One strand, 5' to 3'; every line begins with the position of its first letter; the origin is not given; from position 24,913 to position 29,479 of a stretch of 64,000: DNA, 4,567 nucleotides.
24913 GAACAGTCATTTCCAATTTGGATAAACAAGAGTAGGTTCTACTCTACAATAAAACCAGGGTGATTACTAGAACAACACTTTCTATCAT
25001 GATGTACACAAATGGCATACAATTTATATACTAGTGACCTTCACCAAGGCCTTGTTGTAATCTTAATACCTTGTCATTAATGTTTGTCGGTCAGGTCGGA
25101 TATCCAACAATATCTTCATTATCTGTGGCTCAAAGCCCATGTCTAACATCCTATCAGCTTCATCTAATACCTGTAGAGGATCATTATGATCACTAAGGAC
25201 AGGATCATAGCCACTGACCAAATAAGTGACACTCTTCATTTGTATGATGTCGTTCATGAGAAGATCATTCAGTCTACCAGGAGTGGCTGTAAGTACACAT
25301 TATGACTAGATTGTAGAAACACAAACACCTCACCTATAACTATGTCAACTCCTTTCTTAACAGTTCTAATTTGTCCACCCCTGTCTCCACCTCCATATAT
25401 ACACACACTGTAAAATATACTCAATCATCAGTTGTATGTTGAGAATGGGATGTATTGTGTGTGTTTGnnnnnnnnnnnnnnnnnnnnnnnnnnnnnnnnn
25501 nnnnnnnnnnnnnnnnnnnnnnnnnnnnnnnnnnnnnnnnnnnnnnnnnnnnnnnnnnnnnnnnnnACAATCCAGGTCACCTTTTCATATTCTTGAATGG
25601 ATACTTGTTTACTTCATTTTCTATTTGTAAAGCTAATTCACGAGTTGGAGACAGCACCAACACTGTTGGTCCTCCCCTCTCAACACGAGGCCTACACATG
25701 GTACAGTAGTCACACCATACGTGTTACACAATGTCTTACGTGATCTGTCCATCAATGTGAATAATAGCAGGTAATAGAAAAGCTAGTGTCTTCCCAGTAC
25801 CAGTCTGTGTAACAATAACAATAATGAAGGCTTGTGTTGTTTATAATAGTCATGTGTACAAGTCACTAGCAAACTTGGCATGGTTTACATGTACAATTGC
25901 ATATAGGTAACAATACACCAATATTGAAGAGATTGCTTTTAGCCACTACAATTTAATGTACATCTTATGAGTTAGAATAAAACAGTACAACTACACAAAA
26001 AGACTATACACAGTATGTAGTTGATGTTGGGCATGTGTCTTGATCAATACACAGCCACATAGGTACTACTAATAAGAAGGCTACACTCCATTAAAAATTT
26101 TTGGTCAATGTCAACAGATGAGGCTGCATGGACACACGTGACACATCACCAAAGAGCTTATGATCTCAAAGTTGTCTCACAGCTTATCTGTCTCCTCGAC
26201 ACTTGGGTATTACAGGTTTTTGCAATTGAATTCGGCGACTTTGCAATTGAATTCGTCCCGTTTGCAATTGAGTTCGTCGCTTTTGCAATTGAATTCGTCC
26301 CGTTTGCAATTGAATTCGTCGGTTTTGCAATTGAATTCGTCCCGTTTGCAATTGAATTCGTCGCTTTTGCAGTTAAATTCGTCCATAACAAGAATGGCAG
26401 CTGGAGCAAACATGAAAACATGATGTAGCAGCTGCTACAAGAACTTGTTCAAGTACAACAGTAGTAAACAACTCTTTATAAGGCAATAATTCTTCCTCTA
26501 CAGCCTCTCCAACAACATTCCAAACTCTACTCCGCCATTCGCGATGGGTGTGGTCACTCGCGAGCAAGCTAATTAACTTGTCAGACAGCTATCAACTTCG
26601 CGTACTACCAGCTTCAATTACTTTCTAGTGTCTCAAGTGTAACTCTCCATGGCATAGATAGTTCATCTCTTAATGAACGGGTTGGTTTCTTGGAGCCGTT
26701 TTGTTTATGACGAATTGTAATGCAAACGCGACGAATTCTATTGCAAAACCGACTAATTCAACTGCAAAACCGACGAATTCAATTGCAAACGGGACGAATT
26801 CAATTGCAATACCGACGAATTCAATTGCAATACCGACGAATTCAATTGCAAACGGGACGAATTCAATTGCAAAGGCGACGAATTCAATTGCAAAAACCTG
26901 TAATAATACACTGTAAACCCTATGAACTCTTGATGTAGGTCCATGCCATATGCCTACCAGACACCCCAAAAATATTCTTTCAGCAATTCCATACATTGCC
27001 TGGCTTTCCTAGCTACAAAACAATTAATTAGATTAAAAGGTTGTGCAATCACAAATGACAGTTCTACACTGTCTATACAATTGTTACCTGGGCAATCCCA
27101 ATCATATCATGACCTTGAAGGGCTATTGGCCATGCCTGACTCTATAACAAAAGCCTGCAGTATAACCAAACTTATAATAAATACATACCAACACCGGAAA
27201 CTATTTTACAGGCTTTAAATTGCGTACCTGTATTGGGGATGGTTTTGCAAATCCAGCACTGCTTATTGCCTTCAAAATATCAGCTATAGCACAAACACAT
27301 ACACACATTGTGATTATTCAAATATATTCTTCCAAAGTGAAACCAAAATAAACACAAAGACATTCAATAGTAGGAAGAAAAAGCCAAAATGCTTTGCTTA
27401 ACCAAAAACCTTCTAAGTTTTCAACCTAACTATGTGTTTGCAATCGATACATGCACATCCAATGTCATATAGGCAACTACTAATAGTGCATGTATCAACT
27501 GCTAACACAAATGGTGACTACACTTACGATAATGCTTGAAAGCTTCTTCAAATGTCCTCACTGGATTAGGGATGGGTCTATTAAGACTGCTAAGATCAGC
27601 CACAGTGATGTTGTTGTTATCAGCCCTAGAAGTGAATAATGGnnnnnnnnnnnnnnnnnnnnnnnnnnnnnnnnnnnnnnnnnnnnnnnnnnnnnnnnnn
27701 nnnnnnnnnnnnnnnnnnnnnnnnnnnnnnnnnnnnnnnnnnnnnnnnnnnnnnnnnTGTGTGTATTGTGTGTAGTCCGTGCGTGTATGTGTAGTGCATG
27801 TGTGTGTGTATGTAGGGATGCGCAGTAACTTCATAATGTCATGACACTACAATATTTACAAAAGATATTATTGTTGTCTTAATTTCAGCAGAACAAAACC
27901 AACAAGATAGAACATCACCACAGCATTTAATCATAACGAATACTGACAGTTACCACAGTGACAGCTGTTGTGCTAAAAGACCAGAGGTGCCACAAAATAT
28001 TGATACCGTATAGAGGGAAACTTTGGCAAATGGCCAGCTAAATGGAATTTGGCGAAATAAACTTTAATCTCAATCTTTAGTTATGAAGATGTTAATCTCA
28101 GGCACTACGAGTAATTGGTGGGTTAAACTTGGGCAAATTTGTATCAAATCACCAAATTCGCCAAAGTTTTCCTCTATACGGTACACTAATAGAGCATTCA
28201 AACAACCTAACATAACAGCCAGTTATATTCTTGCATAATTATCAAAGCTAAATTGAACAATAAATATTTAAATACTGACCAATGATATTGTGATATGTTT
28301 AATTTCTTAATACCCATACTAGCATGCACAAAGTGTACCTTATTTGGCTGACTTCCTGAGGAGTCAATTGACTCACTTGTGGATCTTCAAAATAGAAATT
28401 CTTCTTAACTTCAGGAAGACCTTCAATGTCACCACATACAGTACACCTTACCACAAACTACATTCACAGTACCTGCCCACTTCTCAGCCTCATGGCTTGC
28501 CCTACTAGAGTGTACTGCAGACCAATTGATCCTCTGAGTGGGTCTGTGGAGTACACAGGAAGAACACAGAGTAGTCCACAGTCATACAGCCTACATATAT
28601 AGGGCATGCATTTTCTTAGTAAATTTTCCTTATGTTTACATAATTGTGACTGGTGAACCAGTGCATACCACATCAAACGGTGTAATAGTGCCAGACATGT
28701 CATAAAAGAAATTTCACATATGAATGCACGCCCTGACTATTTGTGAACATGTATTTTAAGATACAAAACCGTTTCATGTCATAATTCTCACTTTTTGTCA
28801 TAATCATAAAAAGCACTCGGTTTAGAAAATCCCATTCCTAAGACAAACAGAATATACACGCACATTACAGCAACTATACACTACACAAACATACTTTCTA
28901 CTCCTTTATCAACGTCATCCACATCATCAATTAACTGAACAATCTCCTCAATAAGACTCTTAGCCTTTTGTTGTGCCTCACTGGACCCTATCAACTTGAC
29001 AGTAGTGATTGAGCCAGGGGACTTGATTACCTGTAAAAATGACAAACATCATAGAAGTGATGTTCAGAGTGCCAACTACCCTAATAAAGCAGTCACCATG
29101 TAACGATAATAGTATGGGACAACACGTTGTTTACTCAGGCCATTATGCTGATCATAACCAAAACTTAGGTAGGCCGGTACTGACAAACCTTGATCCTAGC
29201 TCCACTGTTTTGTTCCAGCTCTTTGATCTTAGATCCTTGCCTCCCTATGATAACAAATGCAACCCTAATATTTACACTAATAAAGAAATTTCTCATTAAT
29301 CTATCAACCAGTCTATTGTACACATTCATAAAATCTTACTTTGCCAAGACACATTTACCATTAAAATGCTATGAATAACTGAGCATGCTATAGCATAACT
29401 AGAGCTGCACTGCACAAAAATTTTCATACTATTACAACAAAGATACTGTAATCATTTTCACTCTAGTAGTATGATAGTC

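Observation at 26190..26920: Inverted arrays of a 21-bp minisatellite carrying nested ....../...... palindromes: a foldback-like structure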

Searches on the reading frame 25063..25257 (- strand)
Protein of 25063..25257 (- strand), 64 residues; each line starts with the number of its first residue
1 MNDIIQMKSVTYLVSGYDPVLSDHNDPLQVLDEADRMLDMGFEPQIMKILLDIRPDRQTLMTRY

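Call 38: search_protein_families(library=pfam, proteins=[window:25063-25257:-], max_evalue=0.01)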
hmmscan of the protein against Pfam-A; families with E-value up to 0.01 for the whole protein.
window:25063-25257:- (64 aa): 1 family
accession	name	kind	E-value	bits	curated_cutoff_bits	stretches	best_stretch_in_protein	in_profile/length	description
PF00270.35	DEAD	-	5.6e-06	26.6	26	1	29-61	121-155/167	DEAD/DEAH box helicase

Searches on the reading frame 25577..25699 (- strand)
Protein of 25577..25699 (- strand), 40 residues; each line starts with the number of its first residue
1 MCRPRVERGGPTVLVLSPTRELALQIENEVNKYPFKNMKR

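Call 38: search_protein_families(library=pfam, proteins=[window:25577-25699:-], max_evalue=0.01)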
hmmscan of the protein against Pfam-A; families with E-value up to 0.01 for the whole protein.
window:25577-25699:- (40 aa): 1 family
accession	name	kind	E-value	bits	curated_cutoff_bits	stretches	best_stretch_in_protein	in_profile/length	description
PF00270.35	DEAD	-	3.3e-05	24.1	26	1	7-35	42-70/167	DEAD/DEAH box helicase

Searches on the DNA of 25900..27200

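Call 39: search_rna_families(source=window, start=25900, end=27200, threshold=evalue, max_evalue=1)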
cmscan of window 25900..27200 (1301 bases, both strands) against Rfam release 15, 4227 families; matches with E-value up to 1: 0.
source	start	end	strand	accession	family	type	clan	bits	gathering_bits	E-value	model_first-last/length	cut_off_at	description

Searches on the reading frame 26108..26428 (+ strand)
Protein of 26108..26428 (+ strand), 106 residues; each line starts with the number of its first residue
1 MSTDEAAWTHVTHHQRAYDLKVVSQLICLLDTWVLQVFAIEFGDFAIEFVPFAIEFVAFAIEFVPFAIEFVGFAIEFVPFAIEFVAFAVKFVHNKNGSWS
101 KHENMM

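Call 11: find_encoding_contigs(protein=window:26108-26428:+, flank=3000, max_places=6)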
Protein window:26108-26428:+ (106 aa): 1 contig read that carries it; 1 place shown.
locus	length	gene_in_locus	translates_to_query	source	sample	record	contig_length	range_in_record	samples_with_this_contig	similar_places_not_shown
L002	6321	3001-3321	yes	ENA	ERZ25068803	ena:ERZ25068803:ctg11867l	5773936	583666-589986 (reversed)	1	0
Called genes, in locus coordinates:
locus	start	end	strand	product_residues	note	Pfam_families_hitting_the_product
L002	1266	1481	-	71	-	-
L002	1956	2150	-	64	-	PF00270:DEAD (weak)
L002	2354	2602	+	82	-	-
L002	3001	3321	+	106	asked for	-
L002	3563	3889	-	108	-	-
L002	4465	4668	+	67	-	-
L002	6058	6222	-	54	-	PF00013:KH_1 (weak)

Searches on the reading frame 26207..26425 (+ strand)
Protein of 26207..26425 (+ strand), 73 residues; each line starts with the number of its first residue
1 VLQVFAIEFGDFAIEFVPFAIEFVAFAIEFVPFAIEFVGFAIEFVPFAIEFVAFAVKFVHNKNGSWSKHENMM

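Call 12: find_homologous_proteins(query=window:26207-26425:+, max_evalue=0.001)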
Query seq(73 aa) (73 aa): 120 proteins with E <= 0.001 among 1646 candidates.
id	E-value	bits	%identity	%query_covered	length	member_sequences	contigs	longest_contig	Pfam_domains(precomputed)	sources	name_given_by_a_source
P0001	2.9e-45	168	83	100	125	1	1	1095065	-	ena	-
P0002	1.3e-36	141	100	100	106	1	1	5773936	-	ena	-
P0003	1.9e-33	131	83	100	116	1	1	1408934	-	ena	-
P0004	3.7e-33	130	89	100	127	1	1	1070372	-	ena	-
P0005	3.9e-33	130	93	100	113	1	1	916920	-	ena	-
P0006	3.2e-32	127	74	97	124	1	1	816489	-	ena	-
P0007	3.8e-31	124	88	100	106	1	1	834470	-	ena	-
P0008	8.7e-31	122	85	93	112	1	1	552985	-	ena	-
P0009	1.9e-29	118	94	92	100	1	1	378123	-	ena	-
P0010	1.5e-27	112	85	100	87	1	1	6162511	-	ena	-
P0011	2.3e-27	112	86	99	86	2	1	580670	-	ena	-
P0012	2.5e-27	111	82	100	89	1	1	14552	-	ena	-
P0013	5.6e-27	110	88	100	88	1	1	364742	-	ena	-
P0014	9.6e-26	106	90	85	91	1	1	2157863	-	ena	-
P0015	3.1e-25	105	86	100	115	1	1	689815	-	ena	-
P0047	1.2e-12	65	55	96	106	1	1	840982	-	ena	-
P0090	3.6e-7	48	64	84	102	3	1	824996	-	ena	-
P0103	6.8e-6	44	54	84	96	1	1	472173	-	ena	-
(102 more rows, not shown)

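Call 14: find_encoding_contigs(protein=P0001, flank=2500, max_places=2)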
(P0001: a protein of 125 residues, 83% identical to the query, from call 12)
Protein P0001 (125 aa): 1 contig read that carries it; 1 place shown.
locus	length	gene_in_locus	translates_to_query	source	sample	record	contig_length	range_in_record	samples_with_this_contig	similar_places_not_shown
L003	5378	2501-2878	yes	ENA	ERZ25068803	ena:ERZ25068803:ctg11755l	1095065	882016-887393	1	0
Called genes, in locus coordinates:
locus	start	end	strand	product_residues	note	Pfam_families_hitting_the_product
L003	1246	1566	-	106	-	-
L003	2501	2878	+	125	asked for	-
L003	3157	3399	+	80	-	-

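Call 15: find_encoding_contigs(protein=P0003, flank=2500, max_places=2)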
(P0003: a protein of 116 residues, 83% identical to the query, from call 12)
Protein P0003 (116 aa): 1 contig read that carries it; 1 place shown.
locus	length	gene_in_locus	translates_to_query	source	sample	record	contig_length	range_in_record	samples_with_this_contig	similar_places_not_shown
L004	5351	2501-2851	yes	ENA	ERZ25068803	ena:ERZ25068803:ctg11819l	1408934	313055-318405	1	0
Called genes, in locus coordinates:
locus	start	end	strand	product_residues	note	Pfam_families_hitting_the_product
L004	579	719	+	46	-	-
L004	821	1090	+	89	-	-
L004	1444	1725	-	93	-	-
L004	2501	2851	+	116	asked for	-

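Call 16: find_encoding_contigs(protein=P0004, flank=2500, max_places=2)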
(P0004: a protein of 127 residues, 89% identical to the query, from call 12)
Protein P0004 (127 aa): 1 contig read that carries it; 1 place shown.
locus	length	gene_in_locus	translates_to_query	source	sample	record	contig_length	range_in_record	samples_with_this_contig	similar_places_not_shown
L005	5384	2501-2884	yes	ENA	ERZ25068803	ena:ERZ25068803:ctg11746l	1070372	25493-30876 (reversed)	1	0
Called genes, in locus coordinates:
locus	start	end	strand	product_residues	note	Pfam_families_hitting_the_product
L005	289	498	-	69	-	-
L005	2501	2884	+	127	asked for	-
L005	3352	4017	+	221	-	-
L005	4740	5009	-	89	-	-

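Call 17: find_encoding_contigs(protein=P0005, flank=2500, max_places=2)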
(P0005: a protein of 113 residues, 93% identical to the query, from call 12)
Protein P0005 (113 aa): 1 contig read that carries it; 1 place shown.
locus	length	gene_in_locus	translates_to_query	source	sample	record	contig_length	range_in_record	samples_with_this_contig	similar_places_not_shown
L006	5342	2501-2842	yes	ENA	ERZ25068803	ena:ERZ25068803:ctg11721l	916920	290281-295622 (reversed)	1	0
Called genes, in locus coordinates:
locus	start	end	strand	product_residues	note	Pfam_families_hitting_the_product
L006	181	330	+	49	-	-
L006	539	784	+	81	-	-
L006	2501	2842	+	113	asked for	-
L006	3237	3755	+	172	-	-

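Call 24: find_encoding_contigs(protein=P0006, flank=2000, max_places=2)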
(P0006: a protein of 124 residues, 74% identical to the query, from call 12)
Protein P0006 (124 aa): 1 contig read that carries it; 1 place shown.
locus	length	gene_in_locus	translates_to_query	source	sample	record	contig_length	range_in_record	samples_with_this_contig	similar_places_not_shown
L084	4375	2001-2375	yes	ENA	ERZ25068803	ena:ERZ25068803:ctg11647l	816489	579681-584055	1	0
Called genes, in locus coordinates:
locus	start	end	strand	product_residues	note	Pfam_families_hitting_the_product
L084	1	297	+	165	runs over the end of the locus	-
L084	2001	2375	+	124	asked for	-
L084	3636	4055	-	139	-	-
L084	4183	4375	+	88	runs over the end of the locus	-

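Call 25: find_encoding_contigs(protein=P0007, flank=2000, max_places=2)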
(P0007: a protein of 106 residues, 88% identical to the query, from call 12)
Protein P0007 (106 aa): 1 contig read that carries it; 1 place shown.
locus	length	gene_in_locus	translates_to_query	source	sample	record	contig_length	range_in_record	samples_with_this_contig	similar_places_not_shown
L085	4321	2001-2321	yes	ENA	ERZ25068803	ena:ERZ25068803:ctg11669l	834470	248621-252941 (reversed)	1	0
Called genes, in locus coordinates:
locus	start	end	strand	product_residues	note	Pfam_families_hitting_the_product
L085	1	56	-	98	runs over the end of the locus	-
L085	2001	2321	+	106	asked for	-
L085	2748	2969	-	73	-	-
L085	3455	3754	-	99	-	-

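Call 26: find_encoding_contigs(protein=P0010, flank=2000, max_places=2)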
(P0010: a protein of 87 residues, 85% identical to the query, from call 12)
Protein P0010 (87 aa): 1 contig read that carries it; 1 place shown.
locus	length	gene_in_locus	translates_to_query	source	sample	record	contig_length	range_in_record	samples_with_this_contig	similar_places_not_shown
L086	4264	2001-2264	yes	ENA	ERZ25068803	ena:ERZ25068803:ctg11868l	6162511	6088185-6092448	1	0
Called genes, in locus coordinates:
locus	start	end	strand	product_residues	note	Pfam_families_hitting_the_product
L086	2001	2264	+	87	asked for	-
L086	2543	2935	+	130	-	-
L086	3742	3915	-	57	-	-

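Call 32: search_protein_families(library=pfam, proteins=[L005:3352-4017:+, L086:2543-2935:+, L006:3237-3755:+], max_evalue=0.01)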
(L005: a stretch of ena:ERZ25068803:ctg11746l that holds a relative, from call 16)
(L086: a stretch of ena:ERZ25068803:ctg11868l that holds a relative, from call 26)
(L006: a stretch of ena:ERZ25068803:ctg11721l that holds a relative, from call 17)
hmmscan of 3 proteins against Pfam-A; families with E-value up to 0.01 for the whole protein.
L005:3352-4017:+ (221 aa): 0 families

L086:2543-2935:+ (130 aa): 2 families
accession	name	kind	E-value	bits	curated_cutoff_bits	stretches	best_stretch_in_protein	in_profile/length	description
PF05658.19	YadA_head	-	5e-05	24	25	0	44-62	4-22/27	YadA head domain repeat (2 copies)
PF00015.26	MCPsignal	-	0.0053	17.1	34.6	1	12-63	119-170/172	Methyl-accepting chemotaxis protein (MCP) signalling domain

L006:3237-3755:+ (172 aa): 0 families

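Call 40: find_encoding_contigs(protein=P0047, flank=10000, max_places=3)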
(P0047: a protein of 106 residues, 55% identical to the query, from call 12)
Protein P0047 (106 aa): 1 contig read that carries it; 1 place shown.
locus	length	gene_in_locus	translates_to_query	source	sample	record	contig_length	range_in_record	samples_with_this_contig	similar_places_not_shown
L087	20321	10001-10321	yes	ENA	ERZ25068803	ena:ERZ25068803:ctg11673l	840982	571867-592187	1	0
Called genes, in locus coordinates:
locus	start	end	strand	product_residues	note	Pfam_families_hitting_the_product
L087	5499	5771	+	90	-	-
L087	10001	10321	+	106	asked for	-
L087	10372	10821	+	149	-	-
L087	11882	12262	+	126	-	PF00041:fn3, PF16656:Pur_ac_phosph_N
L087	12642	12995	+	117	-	PF00041:fn3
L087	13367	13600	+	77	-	-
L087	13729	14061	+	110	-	PF00041:fn3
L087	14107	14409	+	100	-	PF00041:fn3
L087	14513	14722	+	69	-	-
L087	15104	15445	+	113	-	PF00041:fn3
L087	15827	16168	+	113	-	PF00041:fn3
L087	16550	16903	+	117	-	PF00041:fn3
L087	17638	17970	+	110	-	PF00041:fn3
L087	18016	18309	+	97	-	PF00041:fn3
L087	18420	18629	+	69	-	-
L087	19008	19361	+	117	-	PF00041:fn3, PF16656:Pur_ac_phosph_N (faint)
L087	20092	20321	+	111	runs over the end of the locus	PF00041:fn3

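Call 41: find_encoding_contigs(protein=P0090, flank=10000, max_places=3)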
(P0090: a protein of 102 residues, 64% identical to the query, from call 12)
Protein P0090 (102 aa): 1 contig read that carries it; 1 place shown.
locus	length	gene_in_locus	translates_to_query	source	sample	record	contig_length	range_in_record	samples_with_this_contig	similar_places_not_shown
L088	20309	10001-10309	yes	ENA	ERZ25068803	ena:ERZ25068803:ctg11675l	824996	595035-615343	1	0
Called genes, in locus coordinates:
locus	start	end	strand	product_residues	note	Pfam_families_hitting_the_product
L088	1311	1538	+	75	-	-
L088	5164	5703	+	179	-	-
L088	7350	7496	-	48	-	-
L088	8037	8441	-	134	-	-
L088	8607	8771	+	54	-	-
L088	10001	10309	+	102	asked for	-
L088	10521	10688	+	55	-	-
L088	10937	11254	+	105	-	-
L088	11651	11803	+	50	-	-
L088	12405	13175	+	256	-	-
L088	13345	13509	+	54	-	-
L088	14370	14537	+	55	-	-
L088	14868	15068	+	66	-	-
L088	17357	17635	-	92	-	PF26133:DUF8039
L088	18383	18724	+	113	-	PF00510:COX3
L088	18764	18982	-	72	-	PF00361:Proton_antipo_M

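Call 52: find_encoding_contigs(protein=P0103, flank=10000, max_places=3)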
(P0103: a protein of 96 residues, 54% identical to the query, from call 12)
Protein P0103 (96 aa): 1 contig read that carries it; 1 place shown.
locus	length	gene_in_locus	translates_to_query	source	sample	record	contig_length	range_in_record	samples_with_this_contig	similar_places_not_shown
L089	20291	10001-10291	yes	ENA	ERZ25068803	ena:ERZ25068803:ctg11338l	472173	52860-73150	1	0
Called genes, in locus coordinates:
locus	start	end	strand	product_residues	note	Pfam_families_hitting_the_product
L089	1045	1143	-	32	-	-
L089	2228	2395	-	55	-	-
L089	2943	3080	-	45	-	-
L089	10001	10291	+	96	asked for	-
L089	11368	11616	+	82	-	-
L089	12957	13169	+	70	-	-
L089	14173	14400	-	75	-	-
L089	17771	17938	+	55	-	-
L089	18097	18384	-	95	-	-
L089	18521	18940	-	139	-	PF27039:ZBED1_RNase-like_helical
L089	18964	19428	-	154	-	PF27041:ZBED1_RNase-like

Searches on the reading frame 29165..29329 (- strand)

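Call 38: search_protein_families(library=pfam, proteins=[window:29165-29329:-], max_evalue=0.01)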
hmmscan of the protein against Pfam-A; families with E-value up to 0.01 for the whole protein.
window:29165-29329:- (54 aa): 3 families
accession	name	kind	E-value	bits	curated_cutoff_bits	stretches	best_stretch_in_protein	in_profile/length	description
PF00013.35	KH_1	-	3.1e-07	30.5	21.5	1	26-49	13-36/66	KH domain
PF07650.23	KH_2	-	0.0012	19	22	1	26-48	38-60/78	KH domain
PF22675.2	KH-I_KHDC4-BBP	-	0.0059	16.9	30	1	21-48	5-32/76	KHDC4/BBP-like, KH-domain type I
